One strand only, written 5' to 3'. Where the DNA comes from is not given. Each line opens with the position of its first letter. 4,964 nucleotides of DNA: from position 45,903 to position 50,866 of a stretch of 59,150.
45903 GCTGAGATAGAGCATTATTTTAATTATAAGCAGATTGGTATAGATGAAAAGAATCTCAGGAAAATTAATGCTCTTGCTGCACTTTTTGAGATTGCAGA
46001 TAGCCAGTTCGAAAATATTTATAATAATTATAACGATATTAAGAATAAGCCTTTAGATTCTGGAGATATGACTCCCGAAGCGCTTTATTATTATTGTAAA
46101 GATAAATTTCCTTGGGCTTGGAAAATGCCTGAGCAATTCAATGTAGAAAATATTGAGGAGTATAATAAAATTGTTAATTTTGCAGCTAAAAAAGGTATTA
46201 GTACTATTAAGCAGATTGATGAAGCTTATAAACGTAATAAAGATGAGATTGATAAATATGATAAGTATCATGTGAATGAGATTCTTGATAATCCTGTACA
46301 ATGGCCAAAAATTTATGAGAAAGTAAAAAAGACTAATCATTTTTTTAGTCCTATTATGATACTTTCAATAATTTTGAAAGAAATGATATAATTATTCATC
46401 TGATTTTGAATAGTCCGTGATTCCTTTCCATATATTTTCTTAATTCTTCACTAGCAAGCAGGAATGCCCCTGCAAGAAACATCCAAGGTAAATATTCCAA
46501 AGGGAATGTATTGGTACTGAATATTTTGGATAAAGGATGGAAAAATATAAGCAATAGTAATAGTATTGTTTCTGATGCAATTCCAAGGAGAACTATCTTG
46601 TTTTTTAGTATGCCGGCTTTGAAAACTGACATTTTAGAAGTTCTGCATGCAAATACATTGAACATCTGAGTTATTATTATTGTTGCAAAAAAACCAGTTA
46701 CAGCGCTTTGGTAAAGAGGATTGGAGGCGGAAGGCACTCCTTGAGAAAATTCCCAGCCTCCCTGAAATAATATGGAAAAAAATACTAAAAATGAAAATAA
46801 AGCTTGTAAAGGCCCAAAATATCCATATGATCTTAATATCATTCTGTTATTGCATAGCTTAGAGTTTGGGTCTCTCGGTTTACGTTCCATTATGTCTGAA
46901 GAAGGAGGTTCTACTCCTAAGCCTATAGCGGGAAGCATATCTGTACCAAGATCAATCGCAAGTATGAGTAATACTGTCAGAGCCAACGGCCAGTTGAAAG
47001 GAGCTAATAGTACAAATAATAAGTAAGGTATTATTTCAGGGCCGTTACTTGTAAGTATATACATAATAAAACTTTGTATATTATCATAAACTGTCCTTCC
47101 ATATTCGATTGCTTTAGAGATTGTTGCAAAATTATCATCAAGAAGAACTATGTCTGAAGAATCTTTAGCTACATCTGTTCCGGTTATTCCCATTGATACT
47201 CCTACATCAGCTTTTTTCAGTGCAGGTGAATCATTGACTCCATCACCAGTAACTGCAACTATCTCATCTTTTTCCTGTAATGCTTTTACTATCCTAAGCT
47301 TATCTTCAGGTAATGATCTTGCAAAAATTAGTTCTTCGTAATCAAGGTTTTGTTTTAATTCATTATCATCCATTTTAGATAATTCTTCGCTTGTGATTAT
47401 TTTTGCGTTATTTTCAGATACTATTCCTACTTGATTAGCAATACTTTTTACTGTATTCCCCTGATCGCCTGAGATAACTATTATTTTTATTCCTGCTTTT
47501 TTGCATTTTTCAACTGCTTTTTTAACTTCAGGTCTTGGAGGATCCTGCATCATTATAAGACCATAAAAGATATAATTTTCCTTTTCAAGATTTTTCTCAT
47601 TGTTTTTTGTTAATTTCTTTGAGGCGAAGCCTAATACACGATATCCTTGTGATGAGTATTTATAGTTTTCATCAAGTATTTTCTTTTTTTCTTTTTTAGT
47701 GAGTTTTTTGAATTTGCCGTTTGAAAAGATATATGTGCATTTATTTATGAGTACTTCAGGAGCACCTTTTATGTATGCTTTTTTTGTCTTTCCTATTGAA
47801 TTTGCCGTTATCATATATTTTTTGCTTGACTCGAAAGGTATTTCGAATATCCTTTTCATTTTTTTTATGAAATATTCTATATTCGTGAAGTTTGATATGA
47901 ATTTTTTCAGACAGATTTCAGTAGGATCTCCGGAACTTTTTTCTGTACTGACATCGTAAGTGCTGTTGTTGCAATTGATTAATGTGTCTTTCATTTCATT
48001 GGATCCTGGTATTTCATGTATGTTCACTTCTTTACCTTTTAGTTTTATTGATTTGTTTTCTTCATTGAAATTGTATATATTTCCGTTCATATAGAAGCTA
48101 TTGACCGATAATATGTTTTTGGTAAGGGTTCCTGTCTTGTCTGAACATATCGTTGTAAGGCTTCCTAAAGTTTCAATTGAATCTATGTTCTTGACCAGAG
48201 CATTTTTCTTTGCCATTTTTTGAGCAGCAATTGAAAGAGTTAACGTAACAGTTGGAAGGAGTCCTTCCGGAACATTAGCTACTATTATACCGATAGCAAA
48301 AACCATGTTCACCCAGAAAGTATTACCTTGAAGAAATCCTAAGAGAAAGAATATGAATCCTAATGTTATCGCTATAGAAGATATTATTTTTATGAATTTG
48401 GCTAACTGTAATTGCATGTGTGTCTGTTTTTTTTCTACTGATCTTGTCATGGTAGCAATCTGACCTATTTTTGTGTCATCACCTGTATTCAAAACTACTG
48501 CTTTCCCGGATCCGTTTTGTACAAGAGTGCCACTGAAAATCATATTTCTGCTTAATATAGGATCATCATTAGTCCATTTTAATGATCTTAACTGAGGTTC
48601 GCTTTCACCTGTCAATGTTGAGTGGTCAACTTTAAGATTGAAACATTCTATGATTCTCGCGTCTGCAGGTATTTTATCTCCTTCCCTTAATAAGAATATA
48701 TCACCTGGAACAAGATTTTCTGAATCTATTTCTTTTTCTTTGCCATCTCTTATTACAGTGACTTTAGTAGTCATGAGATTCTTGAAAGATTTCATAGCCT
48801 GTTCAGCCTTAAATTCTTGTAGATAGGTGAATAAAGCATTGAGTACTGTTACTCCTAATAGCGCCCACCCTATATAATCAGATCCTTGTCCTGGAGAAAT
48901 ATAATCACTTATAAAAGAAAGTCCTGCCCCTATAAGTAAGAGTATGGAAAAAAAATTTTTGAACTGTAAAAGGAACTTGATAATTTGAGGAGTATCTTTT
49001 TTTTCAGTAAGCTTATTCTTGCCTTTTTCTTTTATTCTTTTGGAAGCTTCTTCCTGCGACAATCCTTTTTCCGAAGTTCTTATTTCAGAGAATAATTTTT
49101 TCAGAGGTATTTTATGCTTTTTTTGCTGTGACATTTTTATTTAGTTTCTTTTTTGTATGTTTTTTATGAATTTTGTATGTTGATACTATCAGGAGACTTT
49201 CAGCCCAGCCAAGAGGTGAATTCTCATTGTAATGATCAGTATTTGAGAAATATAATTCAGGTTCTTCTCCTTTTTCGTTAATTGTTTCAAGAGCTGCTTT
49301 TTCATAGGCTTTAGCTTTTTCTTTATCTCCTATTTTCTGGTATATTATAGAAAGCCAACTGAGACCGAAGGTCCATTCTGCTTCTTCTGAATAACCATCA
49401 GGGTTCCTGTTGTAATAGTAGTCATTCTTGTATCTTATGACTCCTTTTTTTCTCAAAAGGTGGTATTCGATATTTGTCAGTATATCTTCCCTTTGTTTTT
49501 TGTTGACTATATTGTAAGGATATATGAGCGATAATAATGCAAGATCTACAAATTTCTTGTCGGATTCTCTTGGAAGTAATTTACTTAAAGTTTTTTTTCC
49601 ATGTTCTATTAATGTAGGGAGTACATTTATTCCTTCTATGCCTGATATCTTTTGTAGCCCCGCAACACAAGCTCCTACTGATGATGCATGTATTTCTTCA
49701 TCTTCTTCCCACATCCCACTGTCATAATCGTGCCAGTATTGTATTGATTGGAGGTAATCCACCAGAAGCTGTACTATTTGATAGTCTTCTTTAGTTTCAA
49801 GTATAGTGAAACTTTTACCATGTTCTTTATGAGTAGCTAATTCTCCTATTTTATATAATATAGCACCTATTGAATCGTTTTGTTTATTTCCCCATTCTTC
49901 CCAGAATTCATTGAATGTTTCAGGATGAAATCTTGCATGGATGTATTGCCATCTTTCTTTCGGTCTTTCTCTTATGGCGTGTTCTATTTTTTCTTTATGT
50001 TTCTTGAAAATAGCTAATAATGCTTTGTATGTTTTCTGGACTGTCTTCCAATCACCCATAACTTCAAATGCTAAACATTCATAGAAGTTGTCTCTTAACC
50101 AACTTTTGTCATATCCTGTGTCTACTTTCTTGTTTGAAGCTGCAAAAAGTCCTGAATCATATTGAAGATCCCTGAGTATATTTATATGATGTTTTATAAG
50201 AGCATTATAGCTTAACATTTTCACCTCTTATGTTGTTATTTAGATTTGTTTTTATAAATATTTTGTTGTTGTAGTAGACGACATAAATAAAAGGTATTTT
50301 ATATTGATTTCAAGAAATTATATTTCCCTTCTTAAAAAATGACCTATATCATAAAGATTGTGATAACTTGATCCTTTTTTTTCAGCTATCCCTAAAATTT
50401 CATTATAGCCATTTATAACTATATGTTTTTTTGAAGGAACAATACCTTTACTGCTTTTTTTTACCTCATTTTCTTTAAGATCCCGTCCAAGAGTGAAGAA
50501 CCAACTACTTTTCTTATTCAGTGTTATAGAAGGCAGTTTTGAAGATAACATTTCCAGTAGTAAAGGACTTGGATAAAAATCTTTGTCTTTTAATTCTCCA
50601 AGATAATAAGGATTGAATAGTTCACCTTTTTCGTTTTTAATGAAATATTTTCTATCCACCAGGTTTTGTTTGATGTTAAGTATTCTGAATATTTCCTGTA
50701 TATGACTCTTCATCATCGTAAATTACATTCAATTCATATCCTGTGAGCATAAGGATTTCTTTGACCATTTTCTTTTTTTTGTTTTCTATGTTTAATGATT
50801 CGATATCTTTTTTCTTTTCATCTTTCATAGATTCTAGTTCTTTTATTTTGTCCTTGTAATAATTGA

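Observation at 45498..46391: Stand-alone RelA/SpoT-fold synthetase (SAS / toxSAS-like) in a DPANN-like archaeal genome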

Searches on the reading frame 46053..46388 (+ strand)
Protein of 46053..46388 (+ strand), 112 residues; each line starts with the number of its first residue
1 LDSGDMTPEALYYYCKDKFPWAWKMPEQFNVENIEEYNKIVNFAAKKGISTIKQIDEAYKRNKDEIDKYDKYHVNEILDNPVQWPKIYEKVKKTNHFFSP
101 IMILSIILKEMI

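Call 43: search_protein_families(library=pfam, alignment_id=A2, max_evalue=1)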
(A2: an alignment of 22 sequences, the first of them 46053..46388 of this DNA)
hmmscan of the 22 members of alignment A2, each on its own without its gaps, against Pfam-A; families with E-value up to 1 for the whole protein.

A. member 1, window:46053-46388:+ (112 aa): 1 family
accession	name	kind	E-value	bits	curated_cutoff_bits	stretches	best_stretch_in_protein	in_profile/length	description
PF11574.13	Rpf1_C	-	0.04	15.1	21.2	1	37-71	46-80/88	Resuscitation-promoting factor Rpf1, C-terminal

B. families by the number of members that match (of 22 scanned): 17 families
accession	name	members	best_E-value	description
PF18652.6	Adhesin_P1_N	3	0.093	Adhesin P1 N-terminal domain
PF23247.1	LRR_RPS2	2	0.023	Plant disease resistance protein RPS2-like, leucine-rich repeats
PF20201.3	DUF6563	1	0.001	Family of unknown function (DUF6563)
PF21918.1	cas_Cpf1_2nd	1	0.0034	CRISPR-associated endonuclease Cpf1 REC2 domain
PF22713.1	SNaCT6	1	0.0046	Short NACHT-associated C-Terminal domain, family 6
PF08827.16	DUF1805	1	0.0088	Domain of unknown function (DUF1805)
PF04139.18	Rad9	1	0.0092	Rad9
PF07668.16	MpPF1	1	0.011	M penetrans paralogue family 1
PF24487.1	NDC80_loop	1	0.023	Kinetochore protein NDC80 loop region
PF11574.13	Rpf1_C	1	0.04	Resuscitation-promoting factor Rpf1, C-terminal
PF13562.11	NTP_transf_4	1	0.066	Sugar nucleotidyl transferase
PF04692.18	PDGF_N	1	0.072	Platelet-derived growth factor, N terminal region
PF21356.2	Vps27_GAT-like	1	0.12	Vacuolar protein sorting-associated protein 27, GAT-like domain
PF16965.11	CSG2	1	0.13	Ceramide synthase regulator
PF17618.7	SL4P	1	0.18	Uncharacterized Strongylid L4 protein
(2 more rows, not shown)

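Call 51: search_protein_representatives(alignment_id=A2)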
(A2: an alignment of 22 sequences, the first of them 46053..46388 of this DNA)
Query: 22 sequences, 108 profile positions. Proteins with E-value up to 0.001 (for the whole library): 22; up to 1e-10: 13; up to 1e-30: 0. The best 22 are listed.
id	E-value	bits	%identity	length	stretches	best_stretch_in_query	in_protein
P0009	1.0e-27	112.7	-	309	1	3-104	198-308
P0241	6.6e-23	97.3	-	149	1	4-107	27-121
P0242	6.6e-22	94.0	-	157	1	4-101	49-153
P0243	3.2e-20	88.6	-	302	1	2-102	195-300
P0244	3.5e-18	82.1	-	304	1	4-103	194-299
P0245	4.7e-17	78.4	-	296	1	3-103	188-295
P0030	1.9e-13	66.8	-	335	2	3-107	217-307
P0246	3.2e-13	66.1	-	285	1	4-102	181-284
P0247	2.0e-12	63.5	-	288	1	3-104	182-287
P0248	8.9e-12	61.4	-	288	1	3-104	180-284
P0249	1.8e-11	60.5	-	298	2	5-96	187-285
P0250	2.8e-11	59.9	-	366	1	2-107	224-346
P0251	6.3e-11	58.7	-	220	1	2-107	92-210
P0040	3.3e-09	53.2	-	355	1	2-107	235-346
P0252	2.3e-08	50.5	-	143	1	2-107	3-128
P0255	1.4e-05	41.5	-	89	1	38-107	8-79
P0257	2.5e-05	40.7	-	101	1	35-106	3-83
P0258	1.1e-04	38.6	-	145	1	29-108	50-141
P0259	5.7e-04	36.3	-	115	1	38-108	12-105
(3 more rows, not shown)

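Call 53: predict_structure(alignment_id=A2)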
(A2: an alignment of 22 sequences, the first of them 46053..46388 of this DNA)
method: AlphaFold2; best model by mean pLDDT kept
length: 112 residues; sequences in the alignment: 22
mean_pLDDT: 93.4   pTM: 0.84
mean pLDDT of the five models: 93.4, 92.7, 92.7, 92.1, 92.1
residues with pLDDT >= 90: 103; 70-90: 5; 50-70: 4; < 50: 0
segments of 3 or more residues with pLDDT < 50: none
pLDDT, mean of each block of 10 residues (from residue 1): 79 97 95 95 94 95 96 97 93 96 94 70
secondary structure, 60 per line:
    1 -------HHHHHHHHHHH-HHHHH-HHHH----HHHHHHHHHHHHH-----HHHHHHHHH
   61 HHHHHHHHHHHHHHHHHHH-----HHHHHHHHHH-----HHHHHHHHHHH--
elements in order: H8-18 H20-24 H26-29 H34-46 H52-79 H85-94 H100-110

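Call 56: fold_search(model_id=the predicted structure, library=pdb)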
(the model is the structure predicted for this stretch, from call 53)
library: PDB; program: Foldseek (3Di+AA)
matches with E <= 10: 15; with E <= 0.001: 0
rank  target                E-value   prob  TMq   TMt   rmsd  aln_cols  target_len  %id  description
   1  9pyj_D                4.0e+00  0.03  0.26  0.25  14.0       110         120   20  Crystal Structure of ZETA_2-Apo (released 2025-10-22)
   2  7pwx_GGG              5.4e+00  0.02  0.20  0.18  12.8        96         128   14  dUTPase from M. tuberculosis in complex with Stl (released 2022-12-28)
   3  4kxr_B                6.1e+00  0.01  0.18  0.13  22.6       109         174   10  Structure of the Mycobacterium tuberculosis type VII secretion system chaperone EspG5 in complex with PE25-PPE41 dimer (released 2014-05-28)
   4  6h2e_Q                6.9e+00  0.01  0.16  0.08  28.9       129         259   18  Structure of the soluble AhlC of the tripartite alpha-pore forming toxin, AHL, from Aeromonas hydrophila. (released 2019-07-10)
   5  7pwj_CCC              7.4e+00  0.01  0.14  0.11  13.6        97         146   13  dUTPase from human in complex with Stl (released 2022-12-28)
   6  7a6h_O                7.9e+00  0.03  0.24  0.07  12.6        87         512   14  Cryo-EM structure of human apo RNA Polymerase III (released 2021-02-03)
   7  7dlv_E                7.9e+00  0.02  0.21  0.18  12.9        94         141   15  shrimp dUTPase in complex with Stl (released 2021-12-01)
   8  6vj5_B                7.9e+00  0.01  0.18  0.13  22.0       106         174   11  Structure of PE25-PPE41(A124L) in complex with EspG5 chaperone from the type VII (ESX-5) secretion system (released 2021-01-27)
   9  5tzq_A                8.4e+00  0.02  0.22  0.19  11.0       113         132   12  Crystal Structure of FPV039:Bmf BH3 complex (released 2017-05-03)
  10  2g38_B                8.9e+00  0.01  0.17  0.12  23.4       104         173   13  A PE/PPE Protein Complex from Mycobacterium tuberculosis (released 2006-03-14)
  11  6h4c_H                8.9e+00  0.01  0.15  0.13  14.8       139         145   14  A polyamorous repressor: deciphering the evolutionary strategy used by the phage-inducible chromosomal islands to spre (released 2019-08-28)
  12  6h4c_B                8.9e+00  0.01  0.15  0.12  13.6        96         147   14  A polyamorous repressor: deciphering the evolutionary strategy used by the phage-inducible chromosomal islands to spre (released 2019-08-28)
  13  6vj2_C                9.5e+00  0.03  0.29  0.16   7.1        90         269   14  3.10 Angstrom Resolution Crystal Structure of Foldase Protein (PrsA) from Lactococcus lactis (released 2020-02-05)
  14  6h4c_F                9.5e+00  0.01  0.15  0.13  13.6        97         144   13  A polyamorous repressor: deciphering the evolutionary strategy used by the phage-inducible chromosomal islands to spre (released 2019-08-28)
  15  6h49                  9.5e+00  0.01  0.18  0.16  14.1       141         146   14  A polyamorous repressor: deciphering the evolutionary strategy used by the phage-inducible chromosomal islands to spread (released 2019-08-28)

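Call 61: fold_search(model_id=the predicted structure, library=viral)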
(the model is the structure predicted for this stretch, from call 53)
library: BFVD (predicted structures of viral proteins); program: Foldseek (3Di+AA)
matches with E <= 10: 9; with E <= 0.001: 0
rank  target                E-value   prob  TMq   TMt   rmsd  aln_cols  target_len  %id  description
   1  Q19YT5                1.1e+00  0.11  0.24  0.22  10.1        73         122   12  Uncharacterized protein [Mycobacterium phage Pipefish]
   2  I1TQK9                6.1e+00  0.01  0.18  0.10  10.4        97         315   15  (no name in the UniProt tables at hand)
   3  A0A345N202            6.9e+00  0.02  0.24  0.10  13.7       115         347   16  (no name in the UniProt tables at hand)
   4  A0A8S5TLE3            7.3e+00  0.01  0.18  0.07   7.8        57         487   19  Tail tape measure [Siphoviridae sp. ctgn638]
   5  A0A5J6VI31            8.9e+00  0.02  0.23  0.20  11.5        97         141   13  Uncharacterized protein [Megaviridae environmental sample]
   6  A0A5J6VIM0            8.9e+00  0.01  0.17  0.04  19.4       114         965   20  Uncharacterized protein [Megaviridae environmental sample]
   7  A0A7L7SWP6            9.4e+00  0.02  0.20  0.14   9.9        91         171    9  (no name in the UniProt tables at hand)
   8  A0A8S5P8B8            9.4e+00  0.01  0.21  0.09  10.8       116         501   14  Uncharacterized protein [Siphoviridae sp. ct8Hx23]
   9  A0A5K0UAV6            9.4e+00  0.01  0.15  0.07  13.1        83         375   20  ubiquitinyl hydrolase 1 [Yasminevirus sp. GU-2018]

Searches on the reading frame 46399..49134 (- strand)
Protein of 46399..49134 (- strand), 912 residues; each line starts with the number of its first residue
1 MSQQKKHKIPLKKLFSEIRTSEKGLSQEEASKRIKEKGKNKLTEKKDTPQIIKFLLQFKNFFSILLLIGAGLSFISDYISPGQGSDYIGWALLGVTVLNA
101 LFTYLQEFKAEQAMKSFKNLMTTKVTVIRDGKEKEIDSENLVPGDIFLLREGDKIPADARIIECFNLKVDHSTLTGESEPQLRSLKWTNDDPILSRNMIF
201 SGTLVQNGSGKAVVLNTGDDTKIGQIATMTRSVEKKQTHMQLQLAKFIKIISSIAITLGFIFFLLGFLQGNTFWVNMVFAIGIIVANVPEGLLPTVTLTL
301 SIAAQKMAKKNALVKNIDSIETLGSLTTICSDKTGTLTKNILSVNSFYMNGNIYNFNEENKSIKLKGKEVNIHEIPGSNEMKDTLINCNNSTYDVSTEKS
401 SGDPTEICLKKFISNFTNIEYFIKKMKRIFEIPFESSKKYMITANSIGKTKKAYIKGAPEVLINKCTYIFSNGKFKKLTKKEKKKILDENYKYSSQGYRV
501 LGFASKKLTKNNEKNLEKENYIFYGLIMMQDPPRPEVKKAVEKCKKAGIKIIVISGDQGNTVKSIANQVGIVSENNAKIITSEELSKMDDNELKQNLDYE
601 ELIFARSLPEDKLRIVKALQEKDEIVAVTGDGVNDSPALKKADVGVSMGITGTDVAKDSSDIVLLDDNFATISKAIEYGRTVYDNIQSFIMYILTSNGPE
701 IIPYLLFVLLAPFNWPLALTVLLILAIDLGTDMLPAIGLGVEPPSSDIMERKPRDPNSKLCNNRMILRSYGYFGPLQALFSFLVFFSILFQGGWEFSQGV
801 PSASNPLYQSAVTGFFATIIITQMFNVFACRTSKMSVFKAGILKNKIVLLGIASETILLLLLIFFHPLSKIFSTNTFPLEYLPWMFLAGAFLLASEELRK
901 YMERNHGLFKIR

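Call 20: search_protein_families(library=pfam, proteins=[window:46399-49134:-], max_evalue=0.00001)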
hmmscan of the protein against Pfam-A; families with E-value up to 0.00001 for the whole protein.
window:46399-49134:- (912 aa): 5 families
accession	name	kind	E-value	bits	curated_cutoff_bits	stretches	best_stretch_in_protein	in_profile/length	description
PF00122.25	E1-E2_ATPase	-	1e-51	175.5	28.1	1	120-310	2-181/181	E1-E2 ATPase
PF00689.26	Cation_ATPase_C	-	8.7e-46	156.3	27.3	1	716-901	1-174/175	Cation transporting ATPase, C-terminus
PF13246.12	Cation_ATPase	-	2.5e-18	66.3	21.7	1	388-469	3-91/91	Cation transport ATPase (P-type)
PF00702.32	Hydrolase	-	2.9e-17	64.1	26.4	1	509-643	74-191/191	haloacid dehalogenase-like hydrolase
PF00690.31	Cation_ATPase_N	-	3.8e-17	62.1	20.4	1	7-73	2-69/69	Cation transporter/ATPase, N-terminus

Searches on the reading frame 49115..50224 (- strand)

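Call 3: search_protein_families(library=pfam, proteins=[window:49115-50224:-], max_evalue=0.1)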
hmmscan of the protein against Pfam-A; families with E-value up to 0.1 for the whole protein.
window:49115-50224:- (370 aa): 1 family
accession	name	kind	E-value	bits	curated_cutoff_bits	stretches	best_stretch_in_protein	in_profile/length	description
PF00723.27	Glyco_hydro_15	-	3.6e-11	43.1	22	1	21-191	18-190/427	Glycosyl hydrolases family 15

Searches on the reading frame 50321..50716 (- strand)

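Call 77: search_protein_families(library=pfam, proteins=[window:50321-50716:-], max_evalue=0.001)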
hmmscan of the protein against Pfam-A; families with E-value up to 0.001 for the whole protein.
window:50321-50716:- (132 aa): 1 family
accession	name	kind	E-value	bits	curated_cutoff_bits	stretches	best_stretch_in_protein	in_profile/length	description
PF03657.19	UPF0113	-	3.6e-07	30.8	23.8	1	65-130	3-73/73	UPF0113 PUA domain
